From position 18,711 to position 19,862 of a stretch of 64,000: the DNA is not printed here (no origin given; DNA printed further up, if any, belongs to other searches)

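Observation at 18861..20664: Divergent PhoH-like ATPase plus RecB-family PD-(D/E)XK nuclease as separately terminated units at the island edge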

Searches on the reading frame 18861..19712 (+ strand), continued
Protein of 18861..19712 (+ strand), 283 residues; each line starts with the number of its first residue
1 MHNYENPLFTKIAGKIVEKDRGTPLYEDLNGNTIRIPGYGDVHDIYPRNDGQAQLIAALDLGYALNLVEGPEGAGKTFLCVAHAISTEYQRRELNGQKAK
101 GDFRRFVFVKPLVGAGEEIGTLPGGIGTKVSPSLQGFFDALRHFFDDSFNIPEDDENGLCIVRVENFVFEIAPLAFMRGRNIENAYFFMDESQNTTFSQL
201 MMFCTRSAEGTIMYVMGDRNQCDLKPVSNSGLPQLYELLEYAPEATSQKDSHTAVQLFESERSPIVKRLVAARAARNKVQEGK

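Call 32: find_homologous_proteins(query=A5, max_evalue=1e-20)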
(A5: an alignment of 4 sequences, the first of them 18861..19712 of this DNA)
Query A5 (4 sequences) (283 aa, profile of the alignment): 3906 proteins with E <= 1e-20 among 8000 candidates; the best 120 are listed.
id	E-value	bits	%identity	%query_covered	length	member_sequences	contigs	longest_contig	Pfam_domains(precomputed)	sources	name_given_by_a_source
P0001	1.4e-129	449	100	100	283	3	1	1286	PF02562.23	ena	-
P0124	2.4e-117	409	35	66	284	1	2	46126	PF13245.13,PF02562.23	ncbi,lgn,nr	ncbi:MAG: PhoH family protein [Alphaproteobacteria bacterium]|nr:PhoH family protein [Alphaproteobac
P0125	5.4e-49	185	33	87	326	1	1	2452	PF00270.36,PF01695.24,PF13604.13,PF13245.13,PF02562.23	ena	-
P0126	3.0e-48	182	36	77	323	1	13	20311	PF00270.36,PF01695.24,PF13604.13,PF13245.13,PF02562.23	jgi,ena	-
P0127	4.1e-48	182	40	69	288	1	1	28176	PF00270.36,PF13604.13,PF13245.13,PF02562.23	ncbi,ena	-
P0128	1.5e-47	180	36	81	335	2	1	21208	PF01695.24,PF13604.13,PF13245.13,PF02562.23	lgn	-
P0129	3.7e-47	179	41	71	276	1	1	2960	PF00270.36,PF13604.13,PF13245.13,PF02562.23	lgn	-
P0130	5.5e-47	178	39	81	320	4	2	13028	PF13604.13,PF13245.13,PF02562.23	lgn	-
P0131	8.9e-47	178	40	69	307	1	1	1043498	PF00270.36,PF13604.13,PF13245.13,PF00580.28,PF02562.23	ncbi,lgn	-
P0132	9.0e-47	178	36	81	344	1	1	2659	PF13604.13,PF13245.13,PF00580.28,PF02562.23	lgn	-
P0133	1.0e-46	177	41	78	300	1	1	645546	PF00270.36,PF13604.13,PF13245.13,PF02562.23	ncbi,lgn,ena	-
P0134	1.2e-46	177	41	66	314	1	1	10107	PF13604.13,PF13245.13,PF02562.23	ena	-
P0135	1.6e-46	177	40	71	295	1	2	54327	PF00270.36,PF13604.13,PF13245.13,PF02562.23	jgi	-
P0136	1.7e-46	177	35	84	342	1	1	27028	PF13604.13,PF13245.13,PF02562.23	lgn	-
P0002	1.7e-46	177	38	74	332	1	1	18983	PF13604.13,PF13245.13,PF02562.23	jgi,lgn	jgi:phosphate starvation-inducible PhoH-like protein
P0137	1.9e-46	177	39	66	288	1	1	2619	PF13604.13,PF13245.13,PF02562.23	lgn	-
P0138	1.9e-46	177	33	80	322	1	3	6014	PF13604.13,PF13245.13,PF00580.28,PF02562.23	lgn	-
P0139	2.5e-46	176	37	81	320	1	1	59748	PF13604.13,PF13245.13,PF02562.23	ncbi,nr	ncbi:MAG: PhoH [Gammaproteobacteria bacterium]|nr:PhoH [Gammaproteobacteria bacterium]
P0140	3.3e-46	176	35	69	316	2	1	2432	PF13604.13,PF13245.13,PF02562.23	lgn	-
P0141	3.4e-46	176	40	71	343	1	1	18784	PF13604.13,PF13245.13,PF02562.23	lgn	-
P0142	3.6e-46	176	40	69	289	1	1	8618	PF00270.36,PF13604.13,PF13245.13,PF00580.28,PF02562.23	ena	-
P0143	3.7e-46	176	38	69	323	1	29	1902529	PF00270.36,PF13604.13,PF13245.13,PF02562.23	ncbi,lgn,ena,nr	ncbi:MAG: PhoH family protein [Rhodospirillales bacterium]|nr:PhoH family protein [Alphaproteobacter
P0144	3.8e-46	176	38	78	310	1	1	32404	PF00270.36,PF13604.13,PF13245.13,PF02562.23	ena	-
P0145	4.0e-46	176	38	81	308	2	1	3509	PF00270.36,PF13604.13,PF13245.13,PF00580.28,PF02562.23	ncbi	-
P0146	4.2e-46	175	39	76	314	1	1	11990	PF00270.36,PF13604.13,PF13245.13,PF02562.23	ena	-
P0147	4.9e-46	175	37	69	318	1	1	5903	PF13604.13,PF13245.13,PF02562.23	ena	-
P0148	5.7e-46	175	41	69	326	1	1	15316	PF13604.13,PF13245.13,PF02562.23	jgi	-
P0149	6.9e-46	175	35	81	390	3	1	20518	PF13604.13,PF13245.13,PF02562.23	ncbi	-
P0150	6.9e-46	175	35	81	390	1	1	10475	PF13604.13,PF13245.13,PF02562.23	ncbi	-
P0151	7.2e-46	175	36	83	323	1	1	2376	PF13604.13,PF13245.13,PF02562.23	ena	-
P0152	7.6e-46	175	36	69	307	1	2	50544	PF13604.13,PF13245.13,PF02562.23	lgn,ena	-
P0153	7.8e-46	175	36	69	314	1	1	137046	PF13604.13,PF13245.13,PF02562.23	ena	-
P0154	8.3e-46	174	35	90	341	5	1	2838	PF13604.13,PF13245.13,PF02562.23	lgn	-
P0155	9.1e-46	174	41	71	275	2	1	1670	PF00270.36,PF13604.13,PF13245.13,PF02562.23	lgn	-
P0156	9.3e-46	174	37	83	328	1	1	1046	PF13604.13,PF13245.13,PF02562.23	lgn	-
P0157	9.9e-46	174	37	84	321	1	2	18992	PF13604.13,PF13245.13,PF02562.23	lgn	-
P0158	1.0e-45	174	40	66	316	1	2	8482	PF13604.13,PF13245.13,PF02562.23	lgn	-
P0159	1.1e-45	174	36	69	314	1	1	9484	PF13604.13,PF13245.13,PF02562.23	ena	-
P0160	1.3e-45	174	35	75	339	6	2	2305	PF13604.13,PF13245.13,PF02562.23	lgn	-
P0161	1.3e-45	174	42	62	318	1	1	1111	PF13604.13,PF13245.13,PF02562.23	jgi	jgi:phosphate starvation-inducible protein PhoH and related proteins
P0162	1.3e-45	174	37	74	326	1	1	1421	PF02562.23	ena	-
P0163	1.5e-45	174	35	76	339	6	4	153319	PF13604.13,PF13245.13,PF02562.23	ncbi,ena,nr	ncbi:MAG: PhoH family protein [Bacteroidaceae bacterium]|nr:PhoH family protein [Bacteroidaceae bact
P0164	1.5e-45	174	37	84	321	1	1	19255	PF13604.13,PF13245.13,PF02562.23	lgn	-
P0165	1.5e-45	174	36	83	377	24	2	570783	PF13604.13,PF13245.13,PF02562.23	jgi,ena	jgi:phosphate starvation-inducible PhoH-like protein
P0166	1.7e-45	173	36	82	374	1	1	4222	PF13604.13,PF13245.13,PF02562.23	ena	-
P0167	1.7e-45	173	35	82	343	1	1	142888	PF13604.13,PF13245.13,PF02562.23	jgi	jgi:phosphate starvation-inducible PhoH-like protein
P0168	1.7e-45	173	37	84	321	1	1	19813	PF13604.13,PF13245.13,PF02562.23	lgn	-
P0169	1.8e-45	173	36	82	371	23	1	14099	PF13604.13,PF13245.13,PF02562.23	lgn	-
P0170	1.8e-45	173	35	83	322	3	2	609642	PF13604.13,PF13245.13,PF02562.23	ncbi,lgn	ncbi:MAG: PhoH family protein [Alphaproteobacteria bacterium]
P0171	1.8e-45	173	38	66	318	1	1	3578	PF13604.13,PF13245.13,PF02562.23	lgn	-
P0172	2.0e-45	173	32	83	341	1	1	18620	PF01695.24,PF13604.13,PF13245.13,PF02562.23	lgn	-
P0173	2.0e-45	173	36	69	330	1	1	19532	PF13604.13,PF13245.13,PF02562.23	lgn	-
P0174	2.0e-45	173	39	71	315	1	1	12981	PF13604.13,PF13245.13,PF02562.23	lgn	-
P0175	2.0e-45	173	38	70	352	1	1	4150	PF01695.24,PF13604.13,PF13245.13,PF02562.23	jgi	jgi:phosphate starvation-inducible PhoH-like protein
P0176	2.1e-45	173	37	84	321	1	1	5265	PF13604.13,PF13245.13,PF02562.23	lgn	-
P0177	2.1e-45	173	37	84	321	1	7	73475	PF13604.13,PF13245.13,PF02562.23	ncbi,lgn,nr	ncbi:MAG: PhoH family protein [Paludibacteraceae bacterium]|nr:PhoH family protein [Paludibacteracea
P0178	2.1e-45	173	39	69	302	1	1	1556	PF00270.36,PF13604.13,PF13245.13,PF00580.28,PF02562.23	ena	-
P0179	2.2e-45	173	38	69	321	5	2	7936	PF13604.13,PF13245.13,PF00580.28,PF02562.23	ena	-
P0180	2.2e-45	173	36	79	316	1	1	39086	PF13604.13,PF13245.13,PF00580.28,PF02562.23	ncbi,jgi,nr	ncbi:MAG: PhoH family protein [Mediterranea sp.]|jgi:phosphate starvation-inducible PhoH-like protei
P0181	2.3e-45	173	37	70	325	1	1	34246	PF13604.13,PF13245.13,PF02562.23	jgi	-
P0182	2.3e-45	173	37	70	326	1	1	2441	PF13604.13,PF13245.13,PF02562.23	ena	-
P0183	2.3e-45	173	35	83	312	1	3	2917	PF13245.13,PF02562.23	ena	-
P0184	2.3e-45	173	35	81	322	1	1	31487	PF13604.13,PF13245.13,PF02562.23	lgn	-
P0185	2.5e-45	173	41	71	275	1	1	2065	PF00270.36,PF13604.13,PF13245.13,PF02562.23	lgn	-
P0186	2.6e-45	173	34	80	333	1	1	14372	PF02562.23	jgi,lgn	jgi:phosphate starvation-inducible PhoH-like protein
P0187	2.7e-45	173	36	83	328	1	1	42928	PF13604.13,PF13245.13,PF02562.23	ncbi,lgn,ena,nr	ncbi:MAG: PhoH family protein [Alphaproteobacteria bacterium]|nr:PhoH family protein [Alphaproteobac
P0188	2.8e-45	173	36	70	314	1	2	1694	PF13604.13,PF13245.13,PF02562.23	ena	-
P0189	3.0e-45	173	35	82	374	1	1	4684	PF13604.13,PF13245.13,PF02562.23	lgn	-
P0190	3.1e-45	173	35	83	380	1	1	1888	PF13604.13,PF13245.13,PF02562.23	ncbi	-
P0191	3.1e-45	173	35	82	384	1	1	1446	PF13604.13,PF13245.13,PF02562.23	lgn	-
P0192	3.2e-45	173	35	82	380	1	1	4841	PF13604.13,PF13245.13,PF02562.23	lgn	-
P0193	3.5e-45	172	36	69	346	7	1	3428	PF13604.13,PF13245.13,PF02562.23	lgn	-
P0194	3.5e-45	172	36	69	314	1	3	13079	PF13604.13,PF13245.13,PF02562.23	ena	-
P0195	3.6e-45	172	36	83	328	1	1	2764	PF13604.13,PF13245.13,PF02562.23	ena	-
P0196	3.8e-45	172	37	84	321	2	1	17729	PF13604.13,PF13245.13,PF02562.23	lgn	-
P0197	3.9e-45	172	40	71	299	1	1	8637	PF00270.36,PF13604.13,PF13245.13,PF02562.23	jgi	-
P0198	3.9e-45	172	35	82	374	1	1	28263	PF13604.13,PF13245.13,PF02562.23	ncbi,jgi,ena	jgi:phosphate starvation-inducible PhoH-like protein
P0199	4.1e-45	172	37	69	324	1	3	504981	PF13604.13,PF13245.13,PF02562.23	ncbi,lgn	-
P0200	4.1e-45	172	37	69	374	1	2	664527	PF13604.13,PF13245.13,PF02562.23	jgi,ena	jgi:phosphate starvation-inducible PhoH-like protein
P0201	4.7e-45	172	37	83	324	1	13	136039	PF13604.13,PF13245.13,PF02562.23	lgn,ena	-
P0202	4.7e-45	172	37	83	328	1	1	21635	PF13604.13,PF13245.13,PF02562.23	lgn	-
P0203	4.8e-45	172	41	71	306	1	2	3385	PF00270.36,PF13604.13,PF13245.13,PF02562.23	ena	-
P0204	4.8e-45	172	36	69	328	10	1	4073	PF13604.13,PF13245.13,PF02562.23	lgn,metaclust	metaclust:\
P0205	4.9e-45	172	34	81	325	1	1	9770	PF13604.13,PF13245.13,PF02562.23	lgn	-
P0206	5.2e-45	172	37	82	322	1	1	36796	PF13604.13,PF13245.13,PF02562.23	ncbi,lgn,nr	ncbi:MAG: PhoH family protein [Micavibrio sp.]|nr:PhoH family protein [Micavibrio sp.]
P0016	5.2e-45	172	36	81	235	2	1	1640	PF13604.13,PF13245.13,PF02562.23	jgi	jgi:phosphate starvation-inducible PhoH-like protein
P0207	5.5e-45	172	36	81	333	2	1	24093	PF02562.23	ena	-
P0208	5.6e-45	172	36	83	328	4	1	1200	PF13604.13,PF13245.13,PF02562.23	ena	-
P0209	5.7e-45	172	37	72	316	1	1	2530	PF13604.13,PF13245.13,PF02562.23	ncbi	-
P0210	5.8e-45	172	38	70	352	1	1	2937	PF01695.24,PF13604.13,PF13245.13,PF02562.23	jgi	jgi:phosphate starvation-inducible PhoH-like protein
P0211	5.8e-45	172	36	83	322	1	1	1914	PF13604.13,PF13245.13,PF02562.23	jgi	jgi:phosphate starvation-inducible PhoH-like protein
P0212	6.0e-45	172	40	69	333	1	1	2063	PF13604.13,PF13245.13,PF02562.23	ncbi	-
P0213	6.1e-45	172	36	66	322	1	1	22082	PF13604.13,PF13245.13,PF02562.23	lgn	-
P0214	6.3e-45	172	35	81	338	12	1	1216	PF13604.13,PF13245.13,PF02562.23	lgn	-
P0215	7.5e-45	171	35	79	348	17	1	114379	PF13604.13,PF13245.13,PF02562.23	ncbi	-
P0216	7.8e-45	171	38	69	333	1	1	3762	PF13604.13,PF13245.13,PF02562.23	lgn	-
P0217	8.0e-45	171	37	69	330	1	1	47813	PF13604.13,PF13245.13,PF02562.23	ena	-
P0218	8.1e-45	171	37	69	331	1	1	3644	PF00270.36,PF13604.13,PF13245.13,PF02562.23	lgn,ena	-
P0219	8.1e-45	171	37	71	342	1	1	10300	PF13604.13,PF13245.13,PF02562.23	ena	-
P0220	8.7e-45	171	37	83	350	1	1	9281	PF13604.13,PF13245.13,PF02562.23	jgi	jgi:phosphate starvation-inducible protein PhoH and related proteins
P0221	9.0e-45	171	37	69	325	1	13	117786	PF13604.13,PF13245.13,PF02562.23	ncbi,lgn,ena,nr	ncbi:MAG: PhoH family protein [Bacteroidaceae bacterium]|nr:PhoH family protein [Bacteroidaceae bact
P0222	9.4e-45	171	36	80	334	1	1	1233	PF13604.13,PF13245.13,PF02562.23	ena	-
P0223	9.5e-45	171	38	62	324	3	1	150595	PF13604.13,PF13245.13,PF02562.23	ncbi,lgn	ncbi:MAG: PhoH family protein [Alphaproteobacteria bacterium]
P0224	1.0e-44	171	37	84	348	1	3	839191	PF13604.13,PF13245.13,PF02562.23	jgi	jgi:phosphate starvation-inducible PhoH-like protein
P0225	1.0e-44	171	38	69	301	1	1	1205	PF13604.13,PF13245.13,PF02562.23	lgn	-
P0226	1.1e-44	171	38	80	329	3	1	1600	PF13604.13,PF02562.23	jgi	-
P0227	1.1e-44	171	39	71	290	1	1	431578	PF00270.36,PF13604.13,PF13245.13,PF02562.23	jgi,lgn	-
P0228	1.2e-44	171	41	71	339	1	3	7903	PF00270.36,PF13604.13,PF13245.13,PF02562.23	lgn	-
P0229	1.2e-44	171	38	69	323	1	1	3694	PF13604.13,PF13245.13,PF02562.23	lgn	-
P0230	1.2e-44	171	35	81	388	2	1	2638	PF13604.13,PF13245.13,PF02562.23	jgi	jgi:phosphate starvation-inducible PhoH-like protein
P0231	1.2e-44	171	35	83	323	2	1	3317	PF13604.13,PF13245.13,PF02562.23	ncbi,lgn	-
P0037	1.2e-44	171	39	84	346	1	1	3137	PF13604.13,PF13245.13,PF02562.23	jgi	jgi:phosphate starvation-inducible PhoH-like protein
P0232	1.2e-44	171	36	69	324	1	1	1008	PF13604.13,PF13245.13,PF02562.23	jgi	jgi:phosphate starvation-inducible PhoH-like protein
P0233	1.2e-44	171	38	69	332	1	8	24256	PF13604.13,PF13245.13,PF00580.28,PF02562.23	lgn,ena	-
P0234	1.3e-44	171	43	60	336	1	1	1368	PF13604.13,PF13245.13,PF02562.23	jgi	jgi:phosphate starvation-inducible PhoH-like protein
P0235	1.3e-44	171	39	82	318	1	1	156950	PF01695.24,PF13604.13,PF13245.13,PF02562.23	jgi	-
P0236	1.3e-44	171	36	79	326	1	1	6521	PF13604.13,PF13245.13,PF02562.23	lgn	-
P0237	1.4e-44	170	38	69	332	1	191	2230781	PF13604.13,PF13245.13,PF00580.28,PF02562.23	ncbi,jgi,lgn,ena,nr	ncbi:MAG: PhoH family protein [Bacteroidaceae bacterium]|nr:PhoH family protein [Bacteroidales bacte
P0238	1.4e-44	170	35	81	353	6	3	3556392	PF13604.13,PF13245.13,PF02562.23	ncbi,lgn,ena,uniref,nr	ncbi:MAG: PhoH family protein [Marinomonas sp.]|uniref:PhoH family protein n=1 Tax=Marinomonas sp. G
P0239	1.4e-44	170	35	71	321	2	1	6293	PF13604.13,PF13245.13,PF02562.23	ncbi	ncbi:MAG: PhoH family protein [Alphaproteobacteria bacterium]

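Call 33: find_encoding_contigs(protein=P0124, flank=10000, max_places=4)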
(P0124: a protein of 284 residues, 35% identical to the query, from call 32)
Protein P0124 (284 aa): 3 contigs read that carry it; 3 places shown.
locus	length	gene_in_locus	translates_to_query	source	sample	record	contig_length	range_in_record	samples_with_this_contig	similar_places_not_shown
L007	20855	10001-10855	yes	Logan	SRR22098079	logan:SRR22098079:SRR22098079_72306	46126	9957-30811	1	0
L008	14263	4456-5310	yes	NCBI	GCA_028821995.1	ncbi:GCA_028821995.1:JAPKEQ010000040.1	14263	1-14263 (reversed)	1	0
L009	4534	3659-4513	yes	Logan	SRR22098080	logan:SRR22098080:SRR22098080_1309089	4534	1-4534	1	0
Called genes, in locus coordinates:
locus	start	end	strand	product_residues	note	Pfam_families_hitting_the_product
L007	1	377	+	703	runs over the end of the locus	-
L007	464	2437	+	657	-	-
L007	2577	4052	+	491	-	PF03743:TrbI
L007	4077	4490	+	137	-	-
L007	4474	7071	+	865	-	PF11130:TraC_F_IV (faint), PF19044:P-loop_TraG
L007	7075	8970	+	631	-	-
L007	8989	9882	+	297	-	-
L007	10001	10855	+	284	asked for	PF02562:PhoH, PF13245:AAA_19 (weak)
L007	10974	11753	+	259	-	PF12705:PDDEXK_1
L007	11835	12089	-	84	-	-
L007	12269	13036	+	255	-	PF00563:EAL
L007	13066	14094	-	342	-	PF01594:AI-2E_transport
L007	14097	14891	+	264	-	PF02104:SURF1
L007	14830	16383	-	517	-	PF03023:MurJ, PF01554:MatE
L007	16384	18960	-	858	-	PF01624:MutS_I, PF05188:MutS_II, PF05192:MutS_III, PF05190:MutS_IV, PF00488:MutS_V, PF27441:MutS_C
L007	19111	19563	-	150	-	-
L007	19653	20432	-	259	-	PF00565:SNase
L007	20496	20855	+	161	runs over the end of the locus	-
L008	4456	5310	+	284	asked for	PF02562:PhoH, PF13245:AAA_19 (weak)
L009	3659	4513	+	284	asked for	PF02562:PhoH, PF13245:AAA_19 (weak)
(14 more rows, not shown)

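Call 34: find_encoding_contigs(protein=P0001, flank=10000, max_places=4)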
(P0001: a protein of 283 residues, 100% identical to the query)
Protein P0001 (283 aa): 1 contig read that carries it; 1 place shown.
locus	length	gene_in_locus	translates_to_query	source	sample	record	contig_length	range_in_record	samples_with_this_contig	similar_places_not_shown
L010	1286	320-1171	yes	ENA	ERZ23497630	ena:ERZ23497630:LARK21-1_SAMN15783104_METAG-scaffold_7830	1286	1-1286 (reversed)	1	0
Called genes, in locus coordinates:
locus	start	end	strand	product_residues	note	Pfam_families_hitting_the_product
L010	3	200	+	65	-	?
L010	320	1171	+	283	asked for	PF02562:PhoH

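Call 40: search_dna_similar(query=window:18861-19712:+, collection=phages, mode=protein, max_rows=15)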
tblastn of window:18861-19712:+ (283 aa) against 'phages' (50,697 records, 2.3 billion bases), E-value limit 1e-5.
Records with a match: 1777; places in all: 1778; records where one place covers at least 80% of the query: 175.
Best place of each record, by identity: <60% 1777.
By first word of the organism name: Escherichia 364; Salmonella 294; Klebsiella 224; Rheinheimera 115; Vibrio 106; Pseudomonas 98; Bacillus 97; Staphylococcus 37; Bacteriophage 35; Cronobacter 33; and 60 more.
By host as written in the record: - 208; Escherichia coli 140; Rheinheimera sp. BAL341 115; Klebsiella pneumoniae 99; Salmonella enterica subsp. enterica serovar Enteritidis PT1 39; Escherichia coli K-12 31; Salmonella sp. 27; Salmonella enterica subsp. enterica serovar Enteritidis 25; and 460 more.
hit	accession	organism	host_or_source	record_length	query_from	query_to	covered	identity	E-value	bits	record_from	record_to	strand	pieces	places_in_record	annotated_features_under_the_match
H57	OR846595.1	Enterococcus phage Efs 1-1-1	Enterococcus faecalis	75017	25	272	88%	34.3%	2e-27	117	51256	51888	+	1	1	record has no annotation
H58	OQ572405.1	Pseudomonas phage Y3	Pseudomonas aeruginosa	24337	45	283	84%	34.0%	8e-32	129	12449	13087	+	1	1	record has no annotation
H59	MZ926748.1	Pseudomonas phage AIIMS-Plu-RaNi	Pseudomonas luteola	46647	45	270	80%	35.4%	1e-26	114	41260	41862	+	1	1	putative PhoH-like protein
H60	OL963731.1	Citromicrobium phage vB_CbaS-RXM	Citromicrobium bathyomarinum JL1366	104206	44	267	79%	35.7%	1e-24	109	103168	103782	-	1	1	phosphate starvation-inducible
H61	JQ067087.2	Pseudomonas phage PaMx11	Pseudomonas aeruginosa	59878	45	270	80%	34.9%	9e-27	115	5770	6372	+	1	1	phoH: putative PhoH-like protein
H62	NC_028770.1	Pseudomonas phage PaMx11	Pseudomonas aeruginosa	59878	45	270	80%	34.9%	9e-27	115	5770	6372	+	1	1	phoH: PhoH-like phosphate starvation-inducible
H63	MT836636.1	Bacteriophage sp.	human fecal samples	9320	45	272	81%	34.6%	2e-27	116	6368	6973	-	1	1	record has no annotation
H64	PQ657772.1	Escherichia phage EC.P1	Escherichia coli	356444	1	265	94%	29.7%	4e-15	81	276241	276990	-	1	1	hypothetical protein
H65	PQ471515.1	Escherichia phage Turkey3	Escherichia coli Tur3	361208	1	265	94%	29.7%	4e-15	81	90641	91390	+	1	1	PhoH-like protein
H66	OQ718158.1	Escherichia phage vB_Ec-M-J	Escherichia coli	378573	1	265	94%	29.7%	4e-15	81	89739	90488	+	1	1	PhoH-like phosphate starvation-inducible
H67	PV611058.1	Escherichia phage WPEC3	Escherichia coli EC3.18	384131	1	265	94%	29.7%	4e-15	81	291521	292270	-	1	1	hypothetical protein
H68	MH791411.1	Escherichia phage Ecwhy_1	Escherichia coli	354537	1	265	94%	29.7%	4e-15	81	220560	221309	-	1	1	PhoH-like protein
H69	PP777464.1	Escherichia phage fEgEco12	Escherichia coli 6581 (resistance ...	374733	1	265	94%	29.7%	4e-15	81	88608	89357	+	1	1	PhoH-like protein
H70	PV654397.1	Escherichia phage WPEC5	Escherichia coli EC3.18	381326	1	265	94%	29.7%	4e-15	81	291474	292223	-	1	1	PhoH-like phosphate starvation-inducible protein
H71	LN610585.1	Pseudomonas phage vB_PaeS_PAO1_Ab20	Pseudomonas aeruginosa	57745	45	270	80%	34.6%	2e-25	111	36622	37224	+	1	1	record has no annotation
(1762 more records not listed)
